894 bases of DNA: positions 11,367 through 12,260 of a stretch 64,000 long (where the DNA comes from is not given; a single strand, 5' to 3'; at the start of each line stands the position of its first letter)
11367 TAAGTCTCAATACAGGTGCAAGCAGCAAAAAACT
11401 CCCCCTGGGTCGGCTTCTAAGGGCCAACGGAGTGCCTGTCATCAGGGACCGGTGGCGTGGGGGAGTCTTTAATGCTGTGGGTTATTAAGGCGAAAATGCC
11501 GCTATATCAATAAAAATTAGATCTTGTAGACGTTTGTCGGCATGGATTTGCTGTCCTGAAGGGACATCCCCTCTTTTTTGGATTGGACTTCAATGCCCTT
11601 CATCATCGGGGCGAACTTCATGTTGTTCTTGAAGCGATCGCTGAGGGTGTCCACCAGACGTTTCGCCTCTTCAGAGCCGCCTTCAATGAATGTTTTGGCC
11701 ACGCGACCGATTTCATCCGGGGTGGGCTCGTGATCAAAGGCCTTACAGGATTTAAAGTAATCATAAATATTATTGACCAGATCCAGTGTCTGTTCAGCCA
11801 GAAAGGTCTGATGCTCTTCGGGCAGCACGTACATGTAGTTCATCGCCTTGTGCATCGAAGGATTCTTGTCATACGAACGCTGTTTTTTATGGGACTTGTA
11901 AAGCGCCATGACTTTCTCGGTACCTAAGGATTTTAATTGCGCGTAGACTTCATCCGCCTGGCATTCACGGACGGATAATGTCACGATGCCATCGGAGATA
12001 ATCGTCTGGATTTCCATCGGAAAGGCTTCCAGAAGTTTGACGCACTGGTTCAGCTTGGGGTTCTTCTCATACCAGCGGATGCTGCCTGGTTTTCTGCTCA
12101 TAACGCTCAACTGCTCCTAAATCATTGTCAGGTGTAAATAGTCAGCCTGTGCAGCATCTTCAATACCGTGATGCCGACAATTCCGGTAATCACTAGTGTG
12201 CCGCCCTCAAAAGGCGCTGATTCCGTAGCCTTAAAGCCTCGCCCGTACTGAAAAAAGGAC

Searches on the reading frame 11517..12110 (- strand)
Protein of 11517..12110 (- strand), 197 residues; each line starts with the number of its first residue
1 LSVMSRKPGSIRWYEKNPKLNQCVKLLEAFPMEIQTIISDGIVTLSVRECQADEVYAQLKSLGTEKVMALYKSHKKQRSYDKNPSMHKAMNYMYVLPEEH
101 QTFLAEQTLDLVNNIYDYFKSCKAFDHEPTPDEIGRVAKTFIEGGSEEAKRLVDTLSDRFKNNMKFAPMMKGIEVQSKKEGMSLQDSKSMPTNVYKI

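Call 5: search_protein_families(library=pfam, proteins=[window:11517-12110:-], max_evalue=1)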
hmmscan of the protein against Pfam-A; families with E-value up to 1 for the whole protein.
window:11517-12110:- (197 aa): 1 family
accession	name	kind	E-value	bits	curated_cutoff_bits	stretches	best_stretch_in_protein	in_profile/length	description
PF12830.13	Nipped-B_C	-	0.084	13.4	26.4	1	87-170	62-141/186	Sister chromatid cohesion C-terminus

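Call 6: search_protein_families(library=ncbifam, proteins=[window:11517-12110:-], max_evalue=1)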
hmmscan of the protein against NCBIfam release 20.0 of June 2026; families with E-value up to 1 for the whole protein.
window:11517-12110:- (197 aa): 0 families

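Call 8: find_homologous_proteins(query=window:11517-12110:-)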
Query window:11517-12110:- (197 aa): 4 proteins with E <= 0.001 among 25 candidates.
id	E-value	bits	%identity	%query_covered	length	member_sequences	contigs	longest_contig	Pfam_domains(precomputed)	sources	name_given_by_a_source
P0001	3.7e-125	433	100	98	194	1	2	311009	-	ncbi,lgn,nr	ncbi:MAG: hypothetical protein VKJ04_06885 [Vampirovibrionales bacterium]|nr:hypothetical protein [V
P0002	2.4e-96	339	78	98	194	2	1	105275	-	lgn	-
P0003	1.9e-88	313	74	94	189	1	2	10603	-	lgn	-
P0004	7.4e-17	80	44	55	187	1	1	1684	-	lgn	-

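Call 12: find_encoding_contigs(protein=P0002, flank=6000, max_places=3)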
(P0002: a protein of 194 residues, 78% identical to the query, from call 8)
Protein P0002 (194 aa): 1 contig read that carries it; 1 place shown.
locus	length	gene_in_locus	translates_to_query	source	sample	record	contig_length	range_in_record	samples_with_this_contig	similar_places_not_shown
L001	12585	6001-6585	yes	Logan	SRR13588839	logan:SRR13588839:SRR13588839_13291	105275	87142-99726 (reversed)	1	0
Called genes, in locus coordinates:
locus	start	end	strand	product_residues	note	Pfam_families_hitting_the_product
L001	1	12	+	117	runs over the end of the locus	-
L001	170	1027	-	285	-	-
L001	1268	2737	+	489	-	PF01425:Amidase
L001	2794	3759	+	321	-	PF02219:MTHFR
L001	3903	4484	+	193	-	-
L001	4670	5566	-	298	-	-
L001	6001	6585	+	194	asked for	-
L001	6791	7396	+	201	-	-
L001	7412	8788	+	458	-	PF00175:NAD_binding_1 (faint)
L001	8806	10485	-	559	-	PF01229:Glyco_hydro_39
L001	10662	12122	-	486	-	PF00206:Lyase_1, PF10415:FumaraseC_C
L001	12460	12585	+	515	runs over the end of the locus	PF00478:IMPDH, PF00571:CBS (weak), PF01070:FMN_dh (faint), PF03060:NMO (weak)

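Call 13: find_encoding_contigs(protein=P0003, flank=6000, max_places=3)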
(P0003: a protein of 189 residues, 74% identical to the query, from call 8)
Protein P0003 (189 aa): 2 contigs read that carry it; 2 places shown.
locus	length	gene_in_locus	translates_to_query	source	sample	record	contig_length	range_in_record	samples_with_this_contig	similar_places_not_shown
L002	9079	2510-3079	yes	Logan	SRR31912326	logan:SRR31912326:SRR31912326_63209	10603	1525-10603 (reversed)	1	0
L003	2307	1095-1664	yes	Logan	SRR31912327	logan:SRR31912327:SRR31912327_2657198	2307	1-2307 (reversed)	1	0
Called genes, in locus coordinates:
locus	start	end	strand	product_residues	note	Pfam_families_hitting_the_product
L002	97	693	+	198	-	PF13548:DUF4126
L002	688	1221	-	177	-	PF00583:Acetyltransf_1, PF13673:Acetyltransf_10, PF08445:FR47 (weak), PF13508:Acetyltransf_7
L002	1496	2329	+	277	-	PF00072:Response_reg, PF00196:GerE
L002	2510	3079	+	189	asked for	-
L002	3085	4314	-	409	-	-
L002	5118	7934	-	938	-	PF10070:DabA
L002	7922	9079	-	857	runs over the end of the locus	PF00662:Proton_antipo_N (weak), PF00361:Proton_antipo_M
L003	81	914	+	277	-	PF00072:Response_reg, PF00196:GerE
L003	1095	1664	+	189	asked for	-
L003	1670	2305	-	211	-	?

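Call 20: search_protein_representatives(alignment_id=A1)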
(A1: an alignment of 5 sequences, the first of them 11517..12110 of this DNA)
Query: 5 sequences, 206 profile positions. Proteins with E-value up to 0.001 (for the whole library): 597; up to 1e-10: 392; up to 1e-30: 79. The best 150 are listed.
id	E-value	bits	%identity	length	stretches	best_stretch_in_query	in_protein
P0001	9.8e-102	355.3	-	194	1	13-206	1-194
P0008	5.9e-54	199.3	-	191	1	15-198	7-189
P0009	4.4e-46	173.6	-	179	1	19-197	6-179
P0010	7.8e-45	169.5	-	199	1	17-191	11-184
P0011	4.8e-44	166.9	-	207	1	13-177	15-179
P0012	2.6e-42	161.2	-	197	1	12-169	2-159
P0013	6.1e-42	160.0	-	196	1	17-196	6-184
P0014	1.0e-41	159.3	-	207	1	14-197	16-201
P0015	1.7e-41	158.6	-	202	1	15-195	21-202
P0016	1.7e-41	158.6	-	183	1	19-195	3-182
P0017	1.6e-40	155.4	-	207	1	2-197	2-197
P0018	5.1e-40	153.8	-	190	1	12-196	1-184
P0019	2.3e-39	151.6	-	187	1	16-172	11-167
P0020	3.1e-39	151.2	-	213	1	14-173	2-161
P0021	5.1e-39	150.5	-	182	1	18-167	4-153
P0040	6.5e-35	137.1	-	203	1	19-174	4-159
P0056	1.4e-33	132.7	-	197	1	14-174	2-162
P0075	6.2e-32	127.4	-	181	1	19-195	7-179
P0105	9.9e-29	116.9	-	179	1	20-181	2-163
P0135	2.1e-26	109.3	-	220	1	13-125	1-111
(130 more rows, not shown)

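Call 23: list_cluster_members(proteins=[P0008, P0009, P0011, P0015, P0021, P0040, P0056, P0075, P0105, P0135])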
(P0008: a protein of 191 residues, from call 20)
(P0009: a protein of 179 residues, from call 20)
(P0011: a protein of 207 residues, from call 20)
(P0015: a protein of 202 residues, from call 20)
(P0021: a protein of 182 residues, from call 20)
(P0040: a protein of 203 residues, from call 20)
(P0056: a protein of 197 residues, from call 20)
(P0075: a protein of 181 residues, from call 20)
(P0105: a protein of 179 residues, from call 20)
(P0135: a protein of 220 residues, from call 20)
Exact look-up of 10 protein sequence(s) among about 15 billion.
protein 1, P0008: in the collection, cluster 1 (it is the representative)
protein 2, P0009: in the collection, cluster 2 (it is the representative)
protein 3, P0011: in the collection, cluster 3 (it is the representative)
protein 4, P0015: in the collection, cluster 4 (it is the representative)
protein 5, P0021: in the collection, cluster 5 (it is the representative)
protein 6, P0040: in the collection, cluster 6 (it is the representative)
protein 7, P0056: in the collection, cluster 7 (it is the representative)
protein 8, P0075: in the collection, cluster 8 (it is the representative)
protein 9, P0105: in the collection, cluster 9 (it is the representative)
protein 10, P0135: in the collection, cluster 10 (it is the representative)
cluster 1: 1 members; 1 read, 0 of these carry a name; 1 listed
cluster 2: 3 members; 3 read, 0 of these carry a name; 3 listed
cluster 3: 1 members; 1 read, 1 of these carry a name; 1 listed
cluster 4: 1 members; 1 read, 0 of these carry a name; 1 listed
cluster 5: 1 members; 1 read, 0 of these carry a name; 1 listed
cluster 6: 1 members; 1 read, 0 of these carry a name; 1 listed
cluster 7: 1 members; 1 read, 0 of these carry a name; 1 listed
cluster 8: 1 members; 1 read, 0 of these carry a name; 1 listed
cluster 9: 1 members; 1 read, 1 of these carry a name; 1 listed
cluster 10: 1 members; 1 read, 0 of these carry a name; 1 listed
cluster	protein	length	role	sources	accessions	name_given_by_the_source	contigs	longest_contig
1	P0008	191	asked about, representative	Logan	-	-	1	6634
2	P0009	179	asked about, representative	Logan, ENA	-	-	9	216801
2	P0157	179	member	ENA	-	-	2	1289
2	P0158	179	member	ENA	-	-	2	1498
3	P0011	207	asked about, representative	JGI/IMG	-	hypothetical protein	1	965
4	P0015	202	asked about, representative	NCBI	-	-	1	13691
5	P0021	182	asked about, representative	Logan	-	-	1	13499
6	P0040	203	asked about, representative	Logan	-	-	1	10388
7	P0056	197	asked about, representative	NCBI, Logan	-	-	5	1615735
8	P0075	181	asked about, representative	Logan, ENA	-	-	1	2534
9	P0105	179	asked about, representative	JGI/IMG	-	hypothetical protein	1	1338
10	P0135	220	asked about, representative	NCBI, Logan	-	-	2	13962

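Call 26: find_related_loci(query=A1, collection=genome_contigs, flank=5000)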
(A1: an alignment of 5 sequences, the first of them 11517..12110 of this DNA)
Query A1 (197 aa) in genome_contigs; peptide patterns used: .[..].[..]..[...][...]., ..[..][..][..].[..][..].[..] (x = any residue, [..] = any of these).
86 stretches matched a pattern; 14 encode a relative of the query (tblastn E <= 1e-3); 14 distinct loci.
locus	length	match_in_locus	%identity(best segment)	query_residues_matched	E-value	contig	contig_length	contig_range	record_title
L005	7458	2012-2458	40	12-160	3e-40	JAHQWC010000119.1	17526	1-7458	MAG: Vampirovibrio sp. isolate MAG.114 Posi_114-P59848, whole genome shotgun sequence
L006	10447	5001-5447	36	12-160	5e-36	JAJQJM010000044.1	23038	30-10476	MAG: Vampirovibrio sp. isolate C_No_T20_B_bin.46 scaffold_1380, whole genome shotgun sequence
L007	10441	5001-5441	39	12-158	6e-36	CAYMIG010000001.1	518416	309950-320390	MAG TPA_asm: uncultured Vampirovibrionales bacterium isolate SRP290908_co2_77 genome assembly, contig: NODE_7_length_518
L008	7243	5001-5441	37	7-150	9e-30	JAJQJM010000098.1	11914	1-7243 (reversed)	MAG: Vampirovibrio sp. isolate C_No_T20_B_bin.46 scaffold_4195, whole genome shotgun sequence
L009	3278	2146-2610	30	11-165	2e-27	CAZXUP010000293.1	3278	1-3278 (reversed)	MAG TPA_asm: uncultured Vampirovibrionales bacterium isolate SRP344714_co2_442 genome assembly, contig: NODE_74066_lengt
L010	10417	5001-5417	32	11-149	6e-19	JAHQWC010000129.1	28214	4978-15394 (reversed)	MAG: Vampirovibrio sp. isolate MAG.114 Posi_114-P63524, whole genome shotgun sequence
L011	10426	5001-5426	40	12-153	4e-34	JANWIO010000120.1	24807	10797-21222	MAG: Vampirovibrionales bacterium isolate CRAIB_MAG43 c_000000092133, whole genome shotgun sequence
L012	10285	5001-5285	32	3-97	8e-14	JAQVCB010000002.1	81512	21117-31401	MAG: Candidatus Gastranaerophilales bacterium isolate STD2_79 NODE_943_length_81512_cov_5.517958_Sandtown_D2, whole geno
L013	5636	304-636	32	12-117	2e-12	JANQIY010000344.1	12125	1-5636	MAG: Candidatus Gastranaerophilales bacterium isolate PL24a_bin.9 k99_8730245, whole genome shotgun sequence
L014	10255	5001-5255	32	12-96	1e-8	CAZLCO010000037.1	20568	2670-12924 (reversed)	MAG TPA_asm: uncultured Gammaproteobacteria bacterium isolate SRP141376_co5_19 genome assembly, contig: NODE_6281_length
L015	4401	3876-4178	29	10-110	1e-8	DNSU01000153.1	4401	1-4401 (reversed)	MAG TPA_asm: Cyanobacteria bacterium UBA9579 contig_24681, whole genome shotgun sequence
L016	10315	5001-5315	30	3-110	1e-8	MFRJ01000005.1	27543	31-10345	MAG: Candidatus Melainabacteria bacterium GWA2_34_9 gwa2_scaffold_10775, whole genome shotgun sequence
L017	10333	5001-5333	27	3-111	3e-8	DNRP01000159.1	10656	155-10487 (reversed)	MAG TPA_asm: Cyanobacteria bacterium UBA9971 contig_43092, whole genome shotgun sequence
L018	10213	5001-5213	31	1-84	1e-4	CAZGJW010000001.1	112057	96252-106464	MAG TPA_asm: uncultured Spirochaetota bacterium isolate binchicken_co89_639 genome assembly, contig: NODE_118_length_112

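Call 31: predict_structure(alignment_id=A3)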
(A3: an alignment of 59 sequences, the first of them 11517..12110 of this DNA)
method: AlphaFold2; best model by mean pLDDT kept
length: 197 residues; sequences in the alignment: 59
mean_pLDDT: 89.6   pTM: 0.78
mean pLDDT of the five models: 89.6, 88.6, 88.3, 87.8, 86.6
residues with pLDDT >= 90: 142; 70-90: 27; 50-70: 28; < 50: 0
segments of 3 or more residues with pLDDT < 50: none
pLDDT, mean of each block of 10 residues (from residue 1): 75 95 97 98 98 93 91 88 96 97 98 98 97 98 98 97 79 65 66 58
secondary structure, 60 per line:
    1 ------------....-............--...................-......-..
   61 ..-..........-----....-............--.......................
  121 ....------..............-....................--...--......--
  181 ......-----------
elements in order: H13-16 H18-29 H32-50 H52-57 H59-62 H64-73 H79-82 H84-95 H98-124 H131-144 H146-165 E173-178 E181-186

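Call 34: search_protein_families(library=pfam, proteins=[L016:5396-6667:+, L016:2926-4767:-, L016:2020-2826:-, L014:4103-4993:+, L002:3085-4314:-, L001:4670-5566:-, L001:6791-7396:+, L001:7412-8788:+, L018:5360-5752:+, L010:4038-4736:+], max_evalue=0.01)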
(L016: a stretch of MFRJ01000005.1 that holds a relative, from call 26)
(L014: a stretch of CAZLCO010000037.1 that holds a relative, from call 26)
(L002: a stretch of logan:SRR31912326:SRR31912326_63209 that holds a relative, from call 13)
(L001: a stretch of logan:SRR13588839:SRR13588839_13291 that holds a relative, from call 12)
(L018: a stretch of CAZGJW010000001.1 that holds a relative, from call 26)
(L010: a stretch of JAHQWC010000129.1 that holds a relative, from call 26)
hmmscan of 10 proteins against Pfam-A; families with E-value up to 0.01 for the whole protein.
L016:5396-6667:+ (423 aa): 3 families
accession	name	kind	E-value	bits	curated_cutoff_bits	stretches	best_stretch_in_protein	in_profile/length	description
PF02773.21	S-AdoMet_synt_C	-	3.7e-66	221.7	25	1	258-403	1-137/138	S-adenosylmethionine synthetase, C-terminal domain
PF02772.21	S-AdoMet_synt_M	-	5.6e-46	156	29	1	130-256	2-120/120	S-adenosylmethionine synthetase, central domain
PF00438.25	S-AdoMet_synt_N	-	6.6e-44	148.9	33.1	1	5-103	1-98/99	S-adenosylmethionine synthetase, N-terminal domain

L016:2926-4767:- (613 aa): 2 families
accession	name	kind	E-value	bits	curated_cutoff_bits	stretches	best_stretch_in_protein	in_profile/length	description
PF01520.23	Amidase_3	-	2.6e-55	187.6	27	1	438-605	1-174/174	N-acetylmuramoyl-L-alanine amidase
PF11741.13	AMIN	-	1.2e-16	61.1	20.5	2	52-135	16-100/101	AMIN domain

L016:2020-2826:- (268 aa): 1 family
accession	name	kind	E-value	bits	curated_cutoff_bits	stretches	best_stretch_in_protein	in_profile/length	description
PF01177.27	Asp_Glu_race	-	7.8e-22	78.5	31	1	16-211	10-208/211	Asp/Glu/Hydantoin racemase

L014:4103-4993:+ (296 aa): 2 families
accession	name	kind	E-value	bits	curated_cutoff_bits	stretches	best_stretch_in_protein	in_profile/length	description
PF00290.26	Trp_syntA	-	8.5e-87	290.8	27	1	42-286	6-250/259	Tryptophan synthase alpha chain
PF00977.27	His_biosynth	-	0.00028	20.8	23.6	1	220-268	60-108/228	Histidine biosynthesis protein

L002:3085-4314:- (409 aa): 0 families

L001:4670-5566:- (298 aa): 1 family
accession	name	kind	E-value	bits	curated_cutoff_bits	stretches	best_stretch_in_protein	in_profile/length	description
PF04964.19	Flp_Fap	-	0.001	19.3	32.2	1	18-49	11-42/46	Flp/Fap pilin component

L001:6791-7396:+ (201 aa): 0 families

L001:7412-8788:+ (458 aa): 1 family
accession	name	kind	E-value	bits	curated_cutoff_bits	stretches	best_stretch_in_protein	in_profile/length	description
PF00175.26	NAD_binding_1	-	1.5e-05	26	22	1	298-407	3-107/109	Oxidoreductase NAD-binding domain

L018:5360-5752:+ (130 aa): 1 family
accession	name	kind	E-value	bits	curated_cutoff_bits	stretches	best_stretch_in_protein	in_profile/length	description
PF03551.20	PadR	-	1.3e-15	57.6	27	1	21-93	1-74/75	Transcriptional regulator PadR-like family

L010:4038-4736:+ (232 aa): 0 families

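Call 40: search_protein_families(library=pfam, alignment_id=A3, max_evalue=0.1)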
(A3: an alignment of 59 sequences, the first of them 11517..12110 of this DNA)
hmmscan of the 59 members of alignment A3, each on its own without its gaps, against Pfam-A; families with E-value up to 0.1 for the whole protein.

A. member 1, window:11517-12110:- (197 aa): 1 family
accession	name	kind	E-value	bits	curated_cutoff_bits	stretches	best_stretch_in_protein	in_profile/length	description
PF12830.13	Nipped-B_C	-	0.084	13.4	26.4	0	87-170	62-141/186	Sister chromatid cohesion C-terminus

B. families by the number of members that match (of 59 scanned): 48 families (the first 25 are shown)
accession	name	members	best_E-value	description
PF15177.11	IL28A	3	0.0012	Interleukin-28A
PF11918.13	Peptidase_S41_N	1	0.0031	N-terminal domain of Peptidase_S41 in eukaryotic IRBP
PF21135.2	DRL_cat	1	0.0042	Oxidoreductase DRL, catalytic domain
PF25746.1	Phage_Repressor_c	1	0.0047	Streptomyces phage repressor protein c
PF16533.10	SOAR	1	0.0056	STIM1 Orai1-activating region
PF19915.4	bpX0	1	0.0076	MoxR-vWA-beta-propeller ternary system domain bpX0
PF16899.10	Cyclin_C_2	1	0.008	Cyclin C-terminal domain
PF22181.1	TarS_linker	1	0.0089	Glycosyl transferase TarS linker domain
PF14726.11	RTTN_N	1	0.01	Rotatin, an armadillo repeat protein, centriole functioning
PF07342.17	TscT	1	0.011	TscT toxin protein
PF22296.2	bAvd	1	0.012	bAvd-like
PF07842.17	GCFC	1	0.014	GC-rich sequence DNA-binding factor-like protein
PF02636.23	Methyltransf_28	1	0.015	Putative S-adenosyl-L-methionine-dependent methyltransferase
PF14300.12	DMP19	1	0.021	DMP19-like protein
PF02438.21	Adeno_100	1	0.022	Late 100kD protein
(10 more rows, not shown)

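Call 41: search_solved_structures(query=A3, max_evalue=10)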
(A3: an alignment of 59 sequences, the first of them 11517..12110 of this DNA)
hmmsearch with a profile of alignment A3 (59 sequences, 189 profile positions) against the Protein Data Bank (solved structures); distinct sequences matched with E-value up to 10: 2.
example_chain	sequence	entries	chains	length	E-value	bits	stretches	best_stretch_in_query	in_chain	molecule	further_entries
6ket_A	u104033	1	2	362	1.3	12.1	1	100-153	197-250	PuwE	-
5cwf_A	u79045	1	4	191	7.9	9.5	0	93-182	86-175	Designed helical repeat protein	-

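Call 44: find_encoding_contigs(protein=P0135, flank=6000, max_places=3)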
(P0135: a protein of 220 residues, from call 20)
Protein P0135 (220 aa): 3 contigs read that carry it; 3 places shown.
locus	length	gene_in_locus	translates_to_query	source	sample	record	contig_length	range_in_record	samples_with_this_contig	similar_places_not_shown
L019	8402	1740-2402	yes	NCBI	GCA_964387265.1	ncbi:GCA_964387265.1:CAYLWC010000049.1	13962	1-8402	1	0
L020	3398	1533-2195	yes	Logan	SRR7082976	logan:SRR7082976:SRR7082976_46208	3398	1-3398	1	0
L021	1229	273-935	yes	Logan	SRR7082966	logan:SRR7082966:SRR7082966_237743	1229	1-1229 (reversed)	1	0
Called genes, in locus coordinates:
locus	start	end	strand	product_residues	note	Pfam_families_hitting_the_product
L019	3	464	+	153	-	?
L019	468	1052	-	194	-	-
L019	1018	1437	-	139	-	-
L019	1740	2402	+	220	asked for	-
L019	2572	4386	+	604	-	PF00999:Na_H_Exchanger, PF02254:TrkA_N (weak)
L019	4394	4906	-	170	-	-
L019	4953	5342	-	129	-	-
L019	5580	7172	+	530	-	PF00171:Aldedh, PF05893:LuxC (faint)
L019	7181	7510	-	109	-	PF13442:Cytochrome_CBB3, PF00034:Cytochrom_C (faint)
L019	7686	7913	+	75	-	-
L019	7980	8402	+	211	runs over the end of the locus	-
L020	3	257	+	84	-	?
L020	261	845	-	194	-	-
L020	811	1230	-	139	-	-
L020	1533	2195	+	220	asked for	-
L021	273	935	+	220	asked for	-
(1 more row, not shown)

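Call 58: fold_search(model_id=the predicted structure, library=pdb)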
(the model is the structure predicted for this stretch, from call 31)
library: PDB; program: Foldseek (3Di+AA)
matches with E <= 10: 116; with E <= 0.001: 0
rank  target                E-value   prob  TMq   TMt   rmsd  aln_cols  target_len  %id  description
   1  5cwf_C                9.2e-01  0.09  0.16  0.17  12.7       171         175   15  Crystal structure of de novo designed helical repeat protein DHR8 (released 2015-12-16)
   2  3sxm_A                1.2e+00  0.14  0.19  0.24  11.2       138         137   12  Metal-free FCD domain of TM0439 a putative transcriptional regulator (released 2011-11-16)
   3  9k4q_C                1.5e+00  0.18  0.17  0.35  17.2       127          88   12  Crystal structure of designed zinc-induced homodimer C2-Zn1-HEHE-2 (released 2025-10-22)
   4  5cwf_B                1.6e+00  0.07  0.16  0.17  12.8       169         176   17  Crystal structure of de novo designed helical repeat protein DHR8 (released 2015-12-16)
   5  4p9f_A                1.9e+00  0.06  0.16  0.15  13.5       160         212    9  E. coli McbR/YncC (released 2015-01-14)
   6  4uos                  2.0e+00  0.09  0.20  0.21  21.5       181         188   14  Thermodynamic hyperstability in parametrically designed helical bundles (released 2014-11-05)
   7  9k4q_A                2.4e+00  0.14  0.17  0.34  17.3       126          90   12  Crystal structure of designed zinc-induced homodimer C2-Zn1-HEHE-2 (released 2025-10-22)
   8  3ihu_A                2.4e+00  0.07  0.16  0.16  12.3       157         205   12  Crystal structure of DNA binding protein (YP_298823.1) from Ralstonia eutropha JMP134 at 1.92 A resolution (released 2009-08-11)
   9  1i4d_A                2.5e+00  0.05  0.16  0.17  22.7       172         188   14  CRYSTAL STRUCTURE ANALYSIS OF RAC1-GDP COMPLEXED WITH ARFAPTIN (P21) (released 2001-05-16)
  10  8i4v_B                2.7e+00  0.06  0.16  0.13  41.1       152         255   14  Cryo-EM structure of 5-subunit Smc5/6 arm region (released 2024-06-26)
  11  8gl3                  2.7e+00  0.03  0.12  0.13  19.7       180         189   13  De novo design of monomeric helical bundles for pH-controlled membrane lysis (released 2023-09-06)
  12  2cmr_A                2.8e+00  0.03  0.10  0.11  19.3       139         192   11  Crystal structure of the HIV-1 neutralizing antibody D5 Fab bound to the gp41 inner-core mimetic 5-helix (released 2006-10-16)
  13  2kbb_MODEL_1_A        2.9e+00  0.08  0.21  0.23  15.6       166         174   11  Solution Structure of the R9 Domain of Talin (released 2009-03-17)
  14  2l6h_MODEL_1_A        2.9e+00  0.07  0.18  0.22  20.1       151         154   14  Fat domain of focal adhesion kinase tethered to LD4 motif of paxillin via GGS linker (released 2012-05-30)
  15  8dt0_B                2.9e+00  0.06  0.15  0.20  20.3       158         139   16  Scaffolding protein functional sites using deep learning (released 2022-08-10)
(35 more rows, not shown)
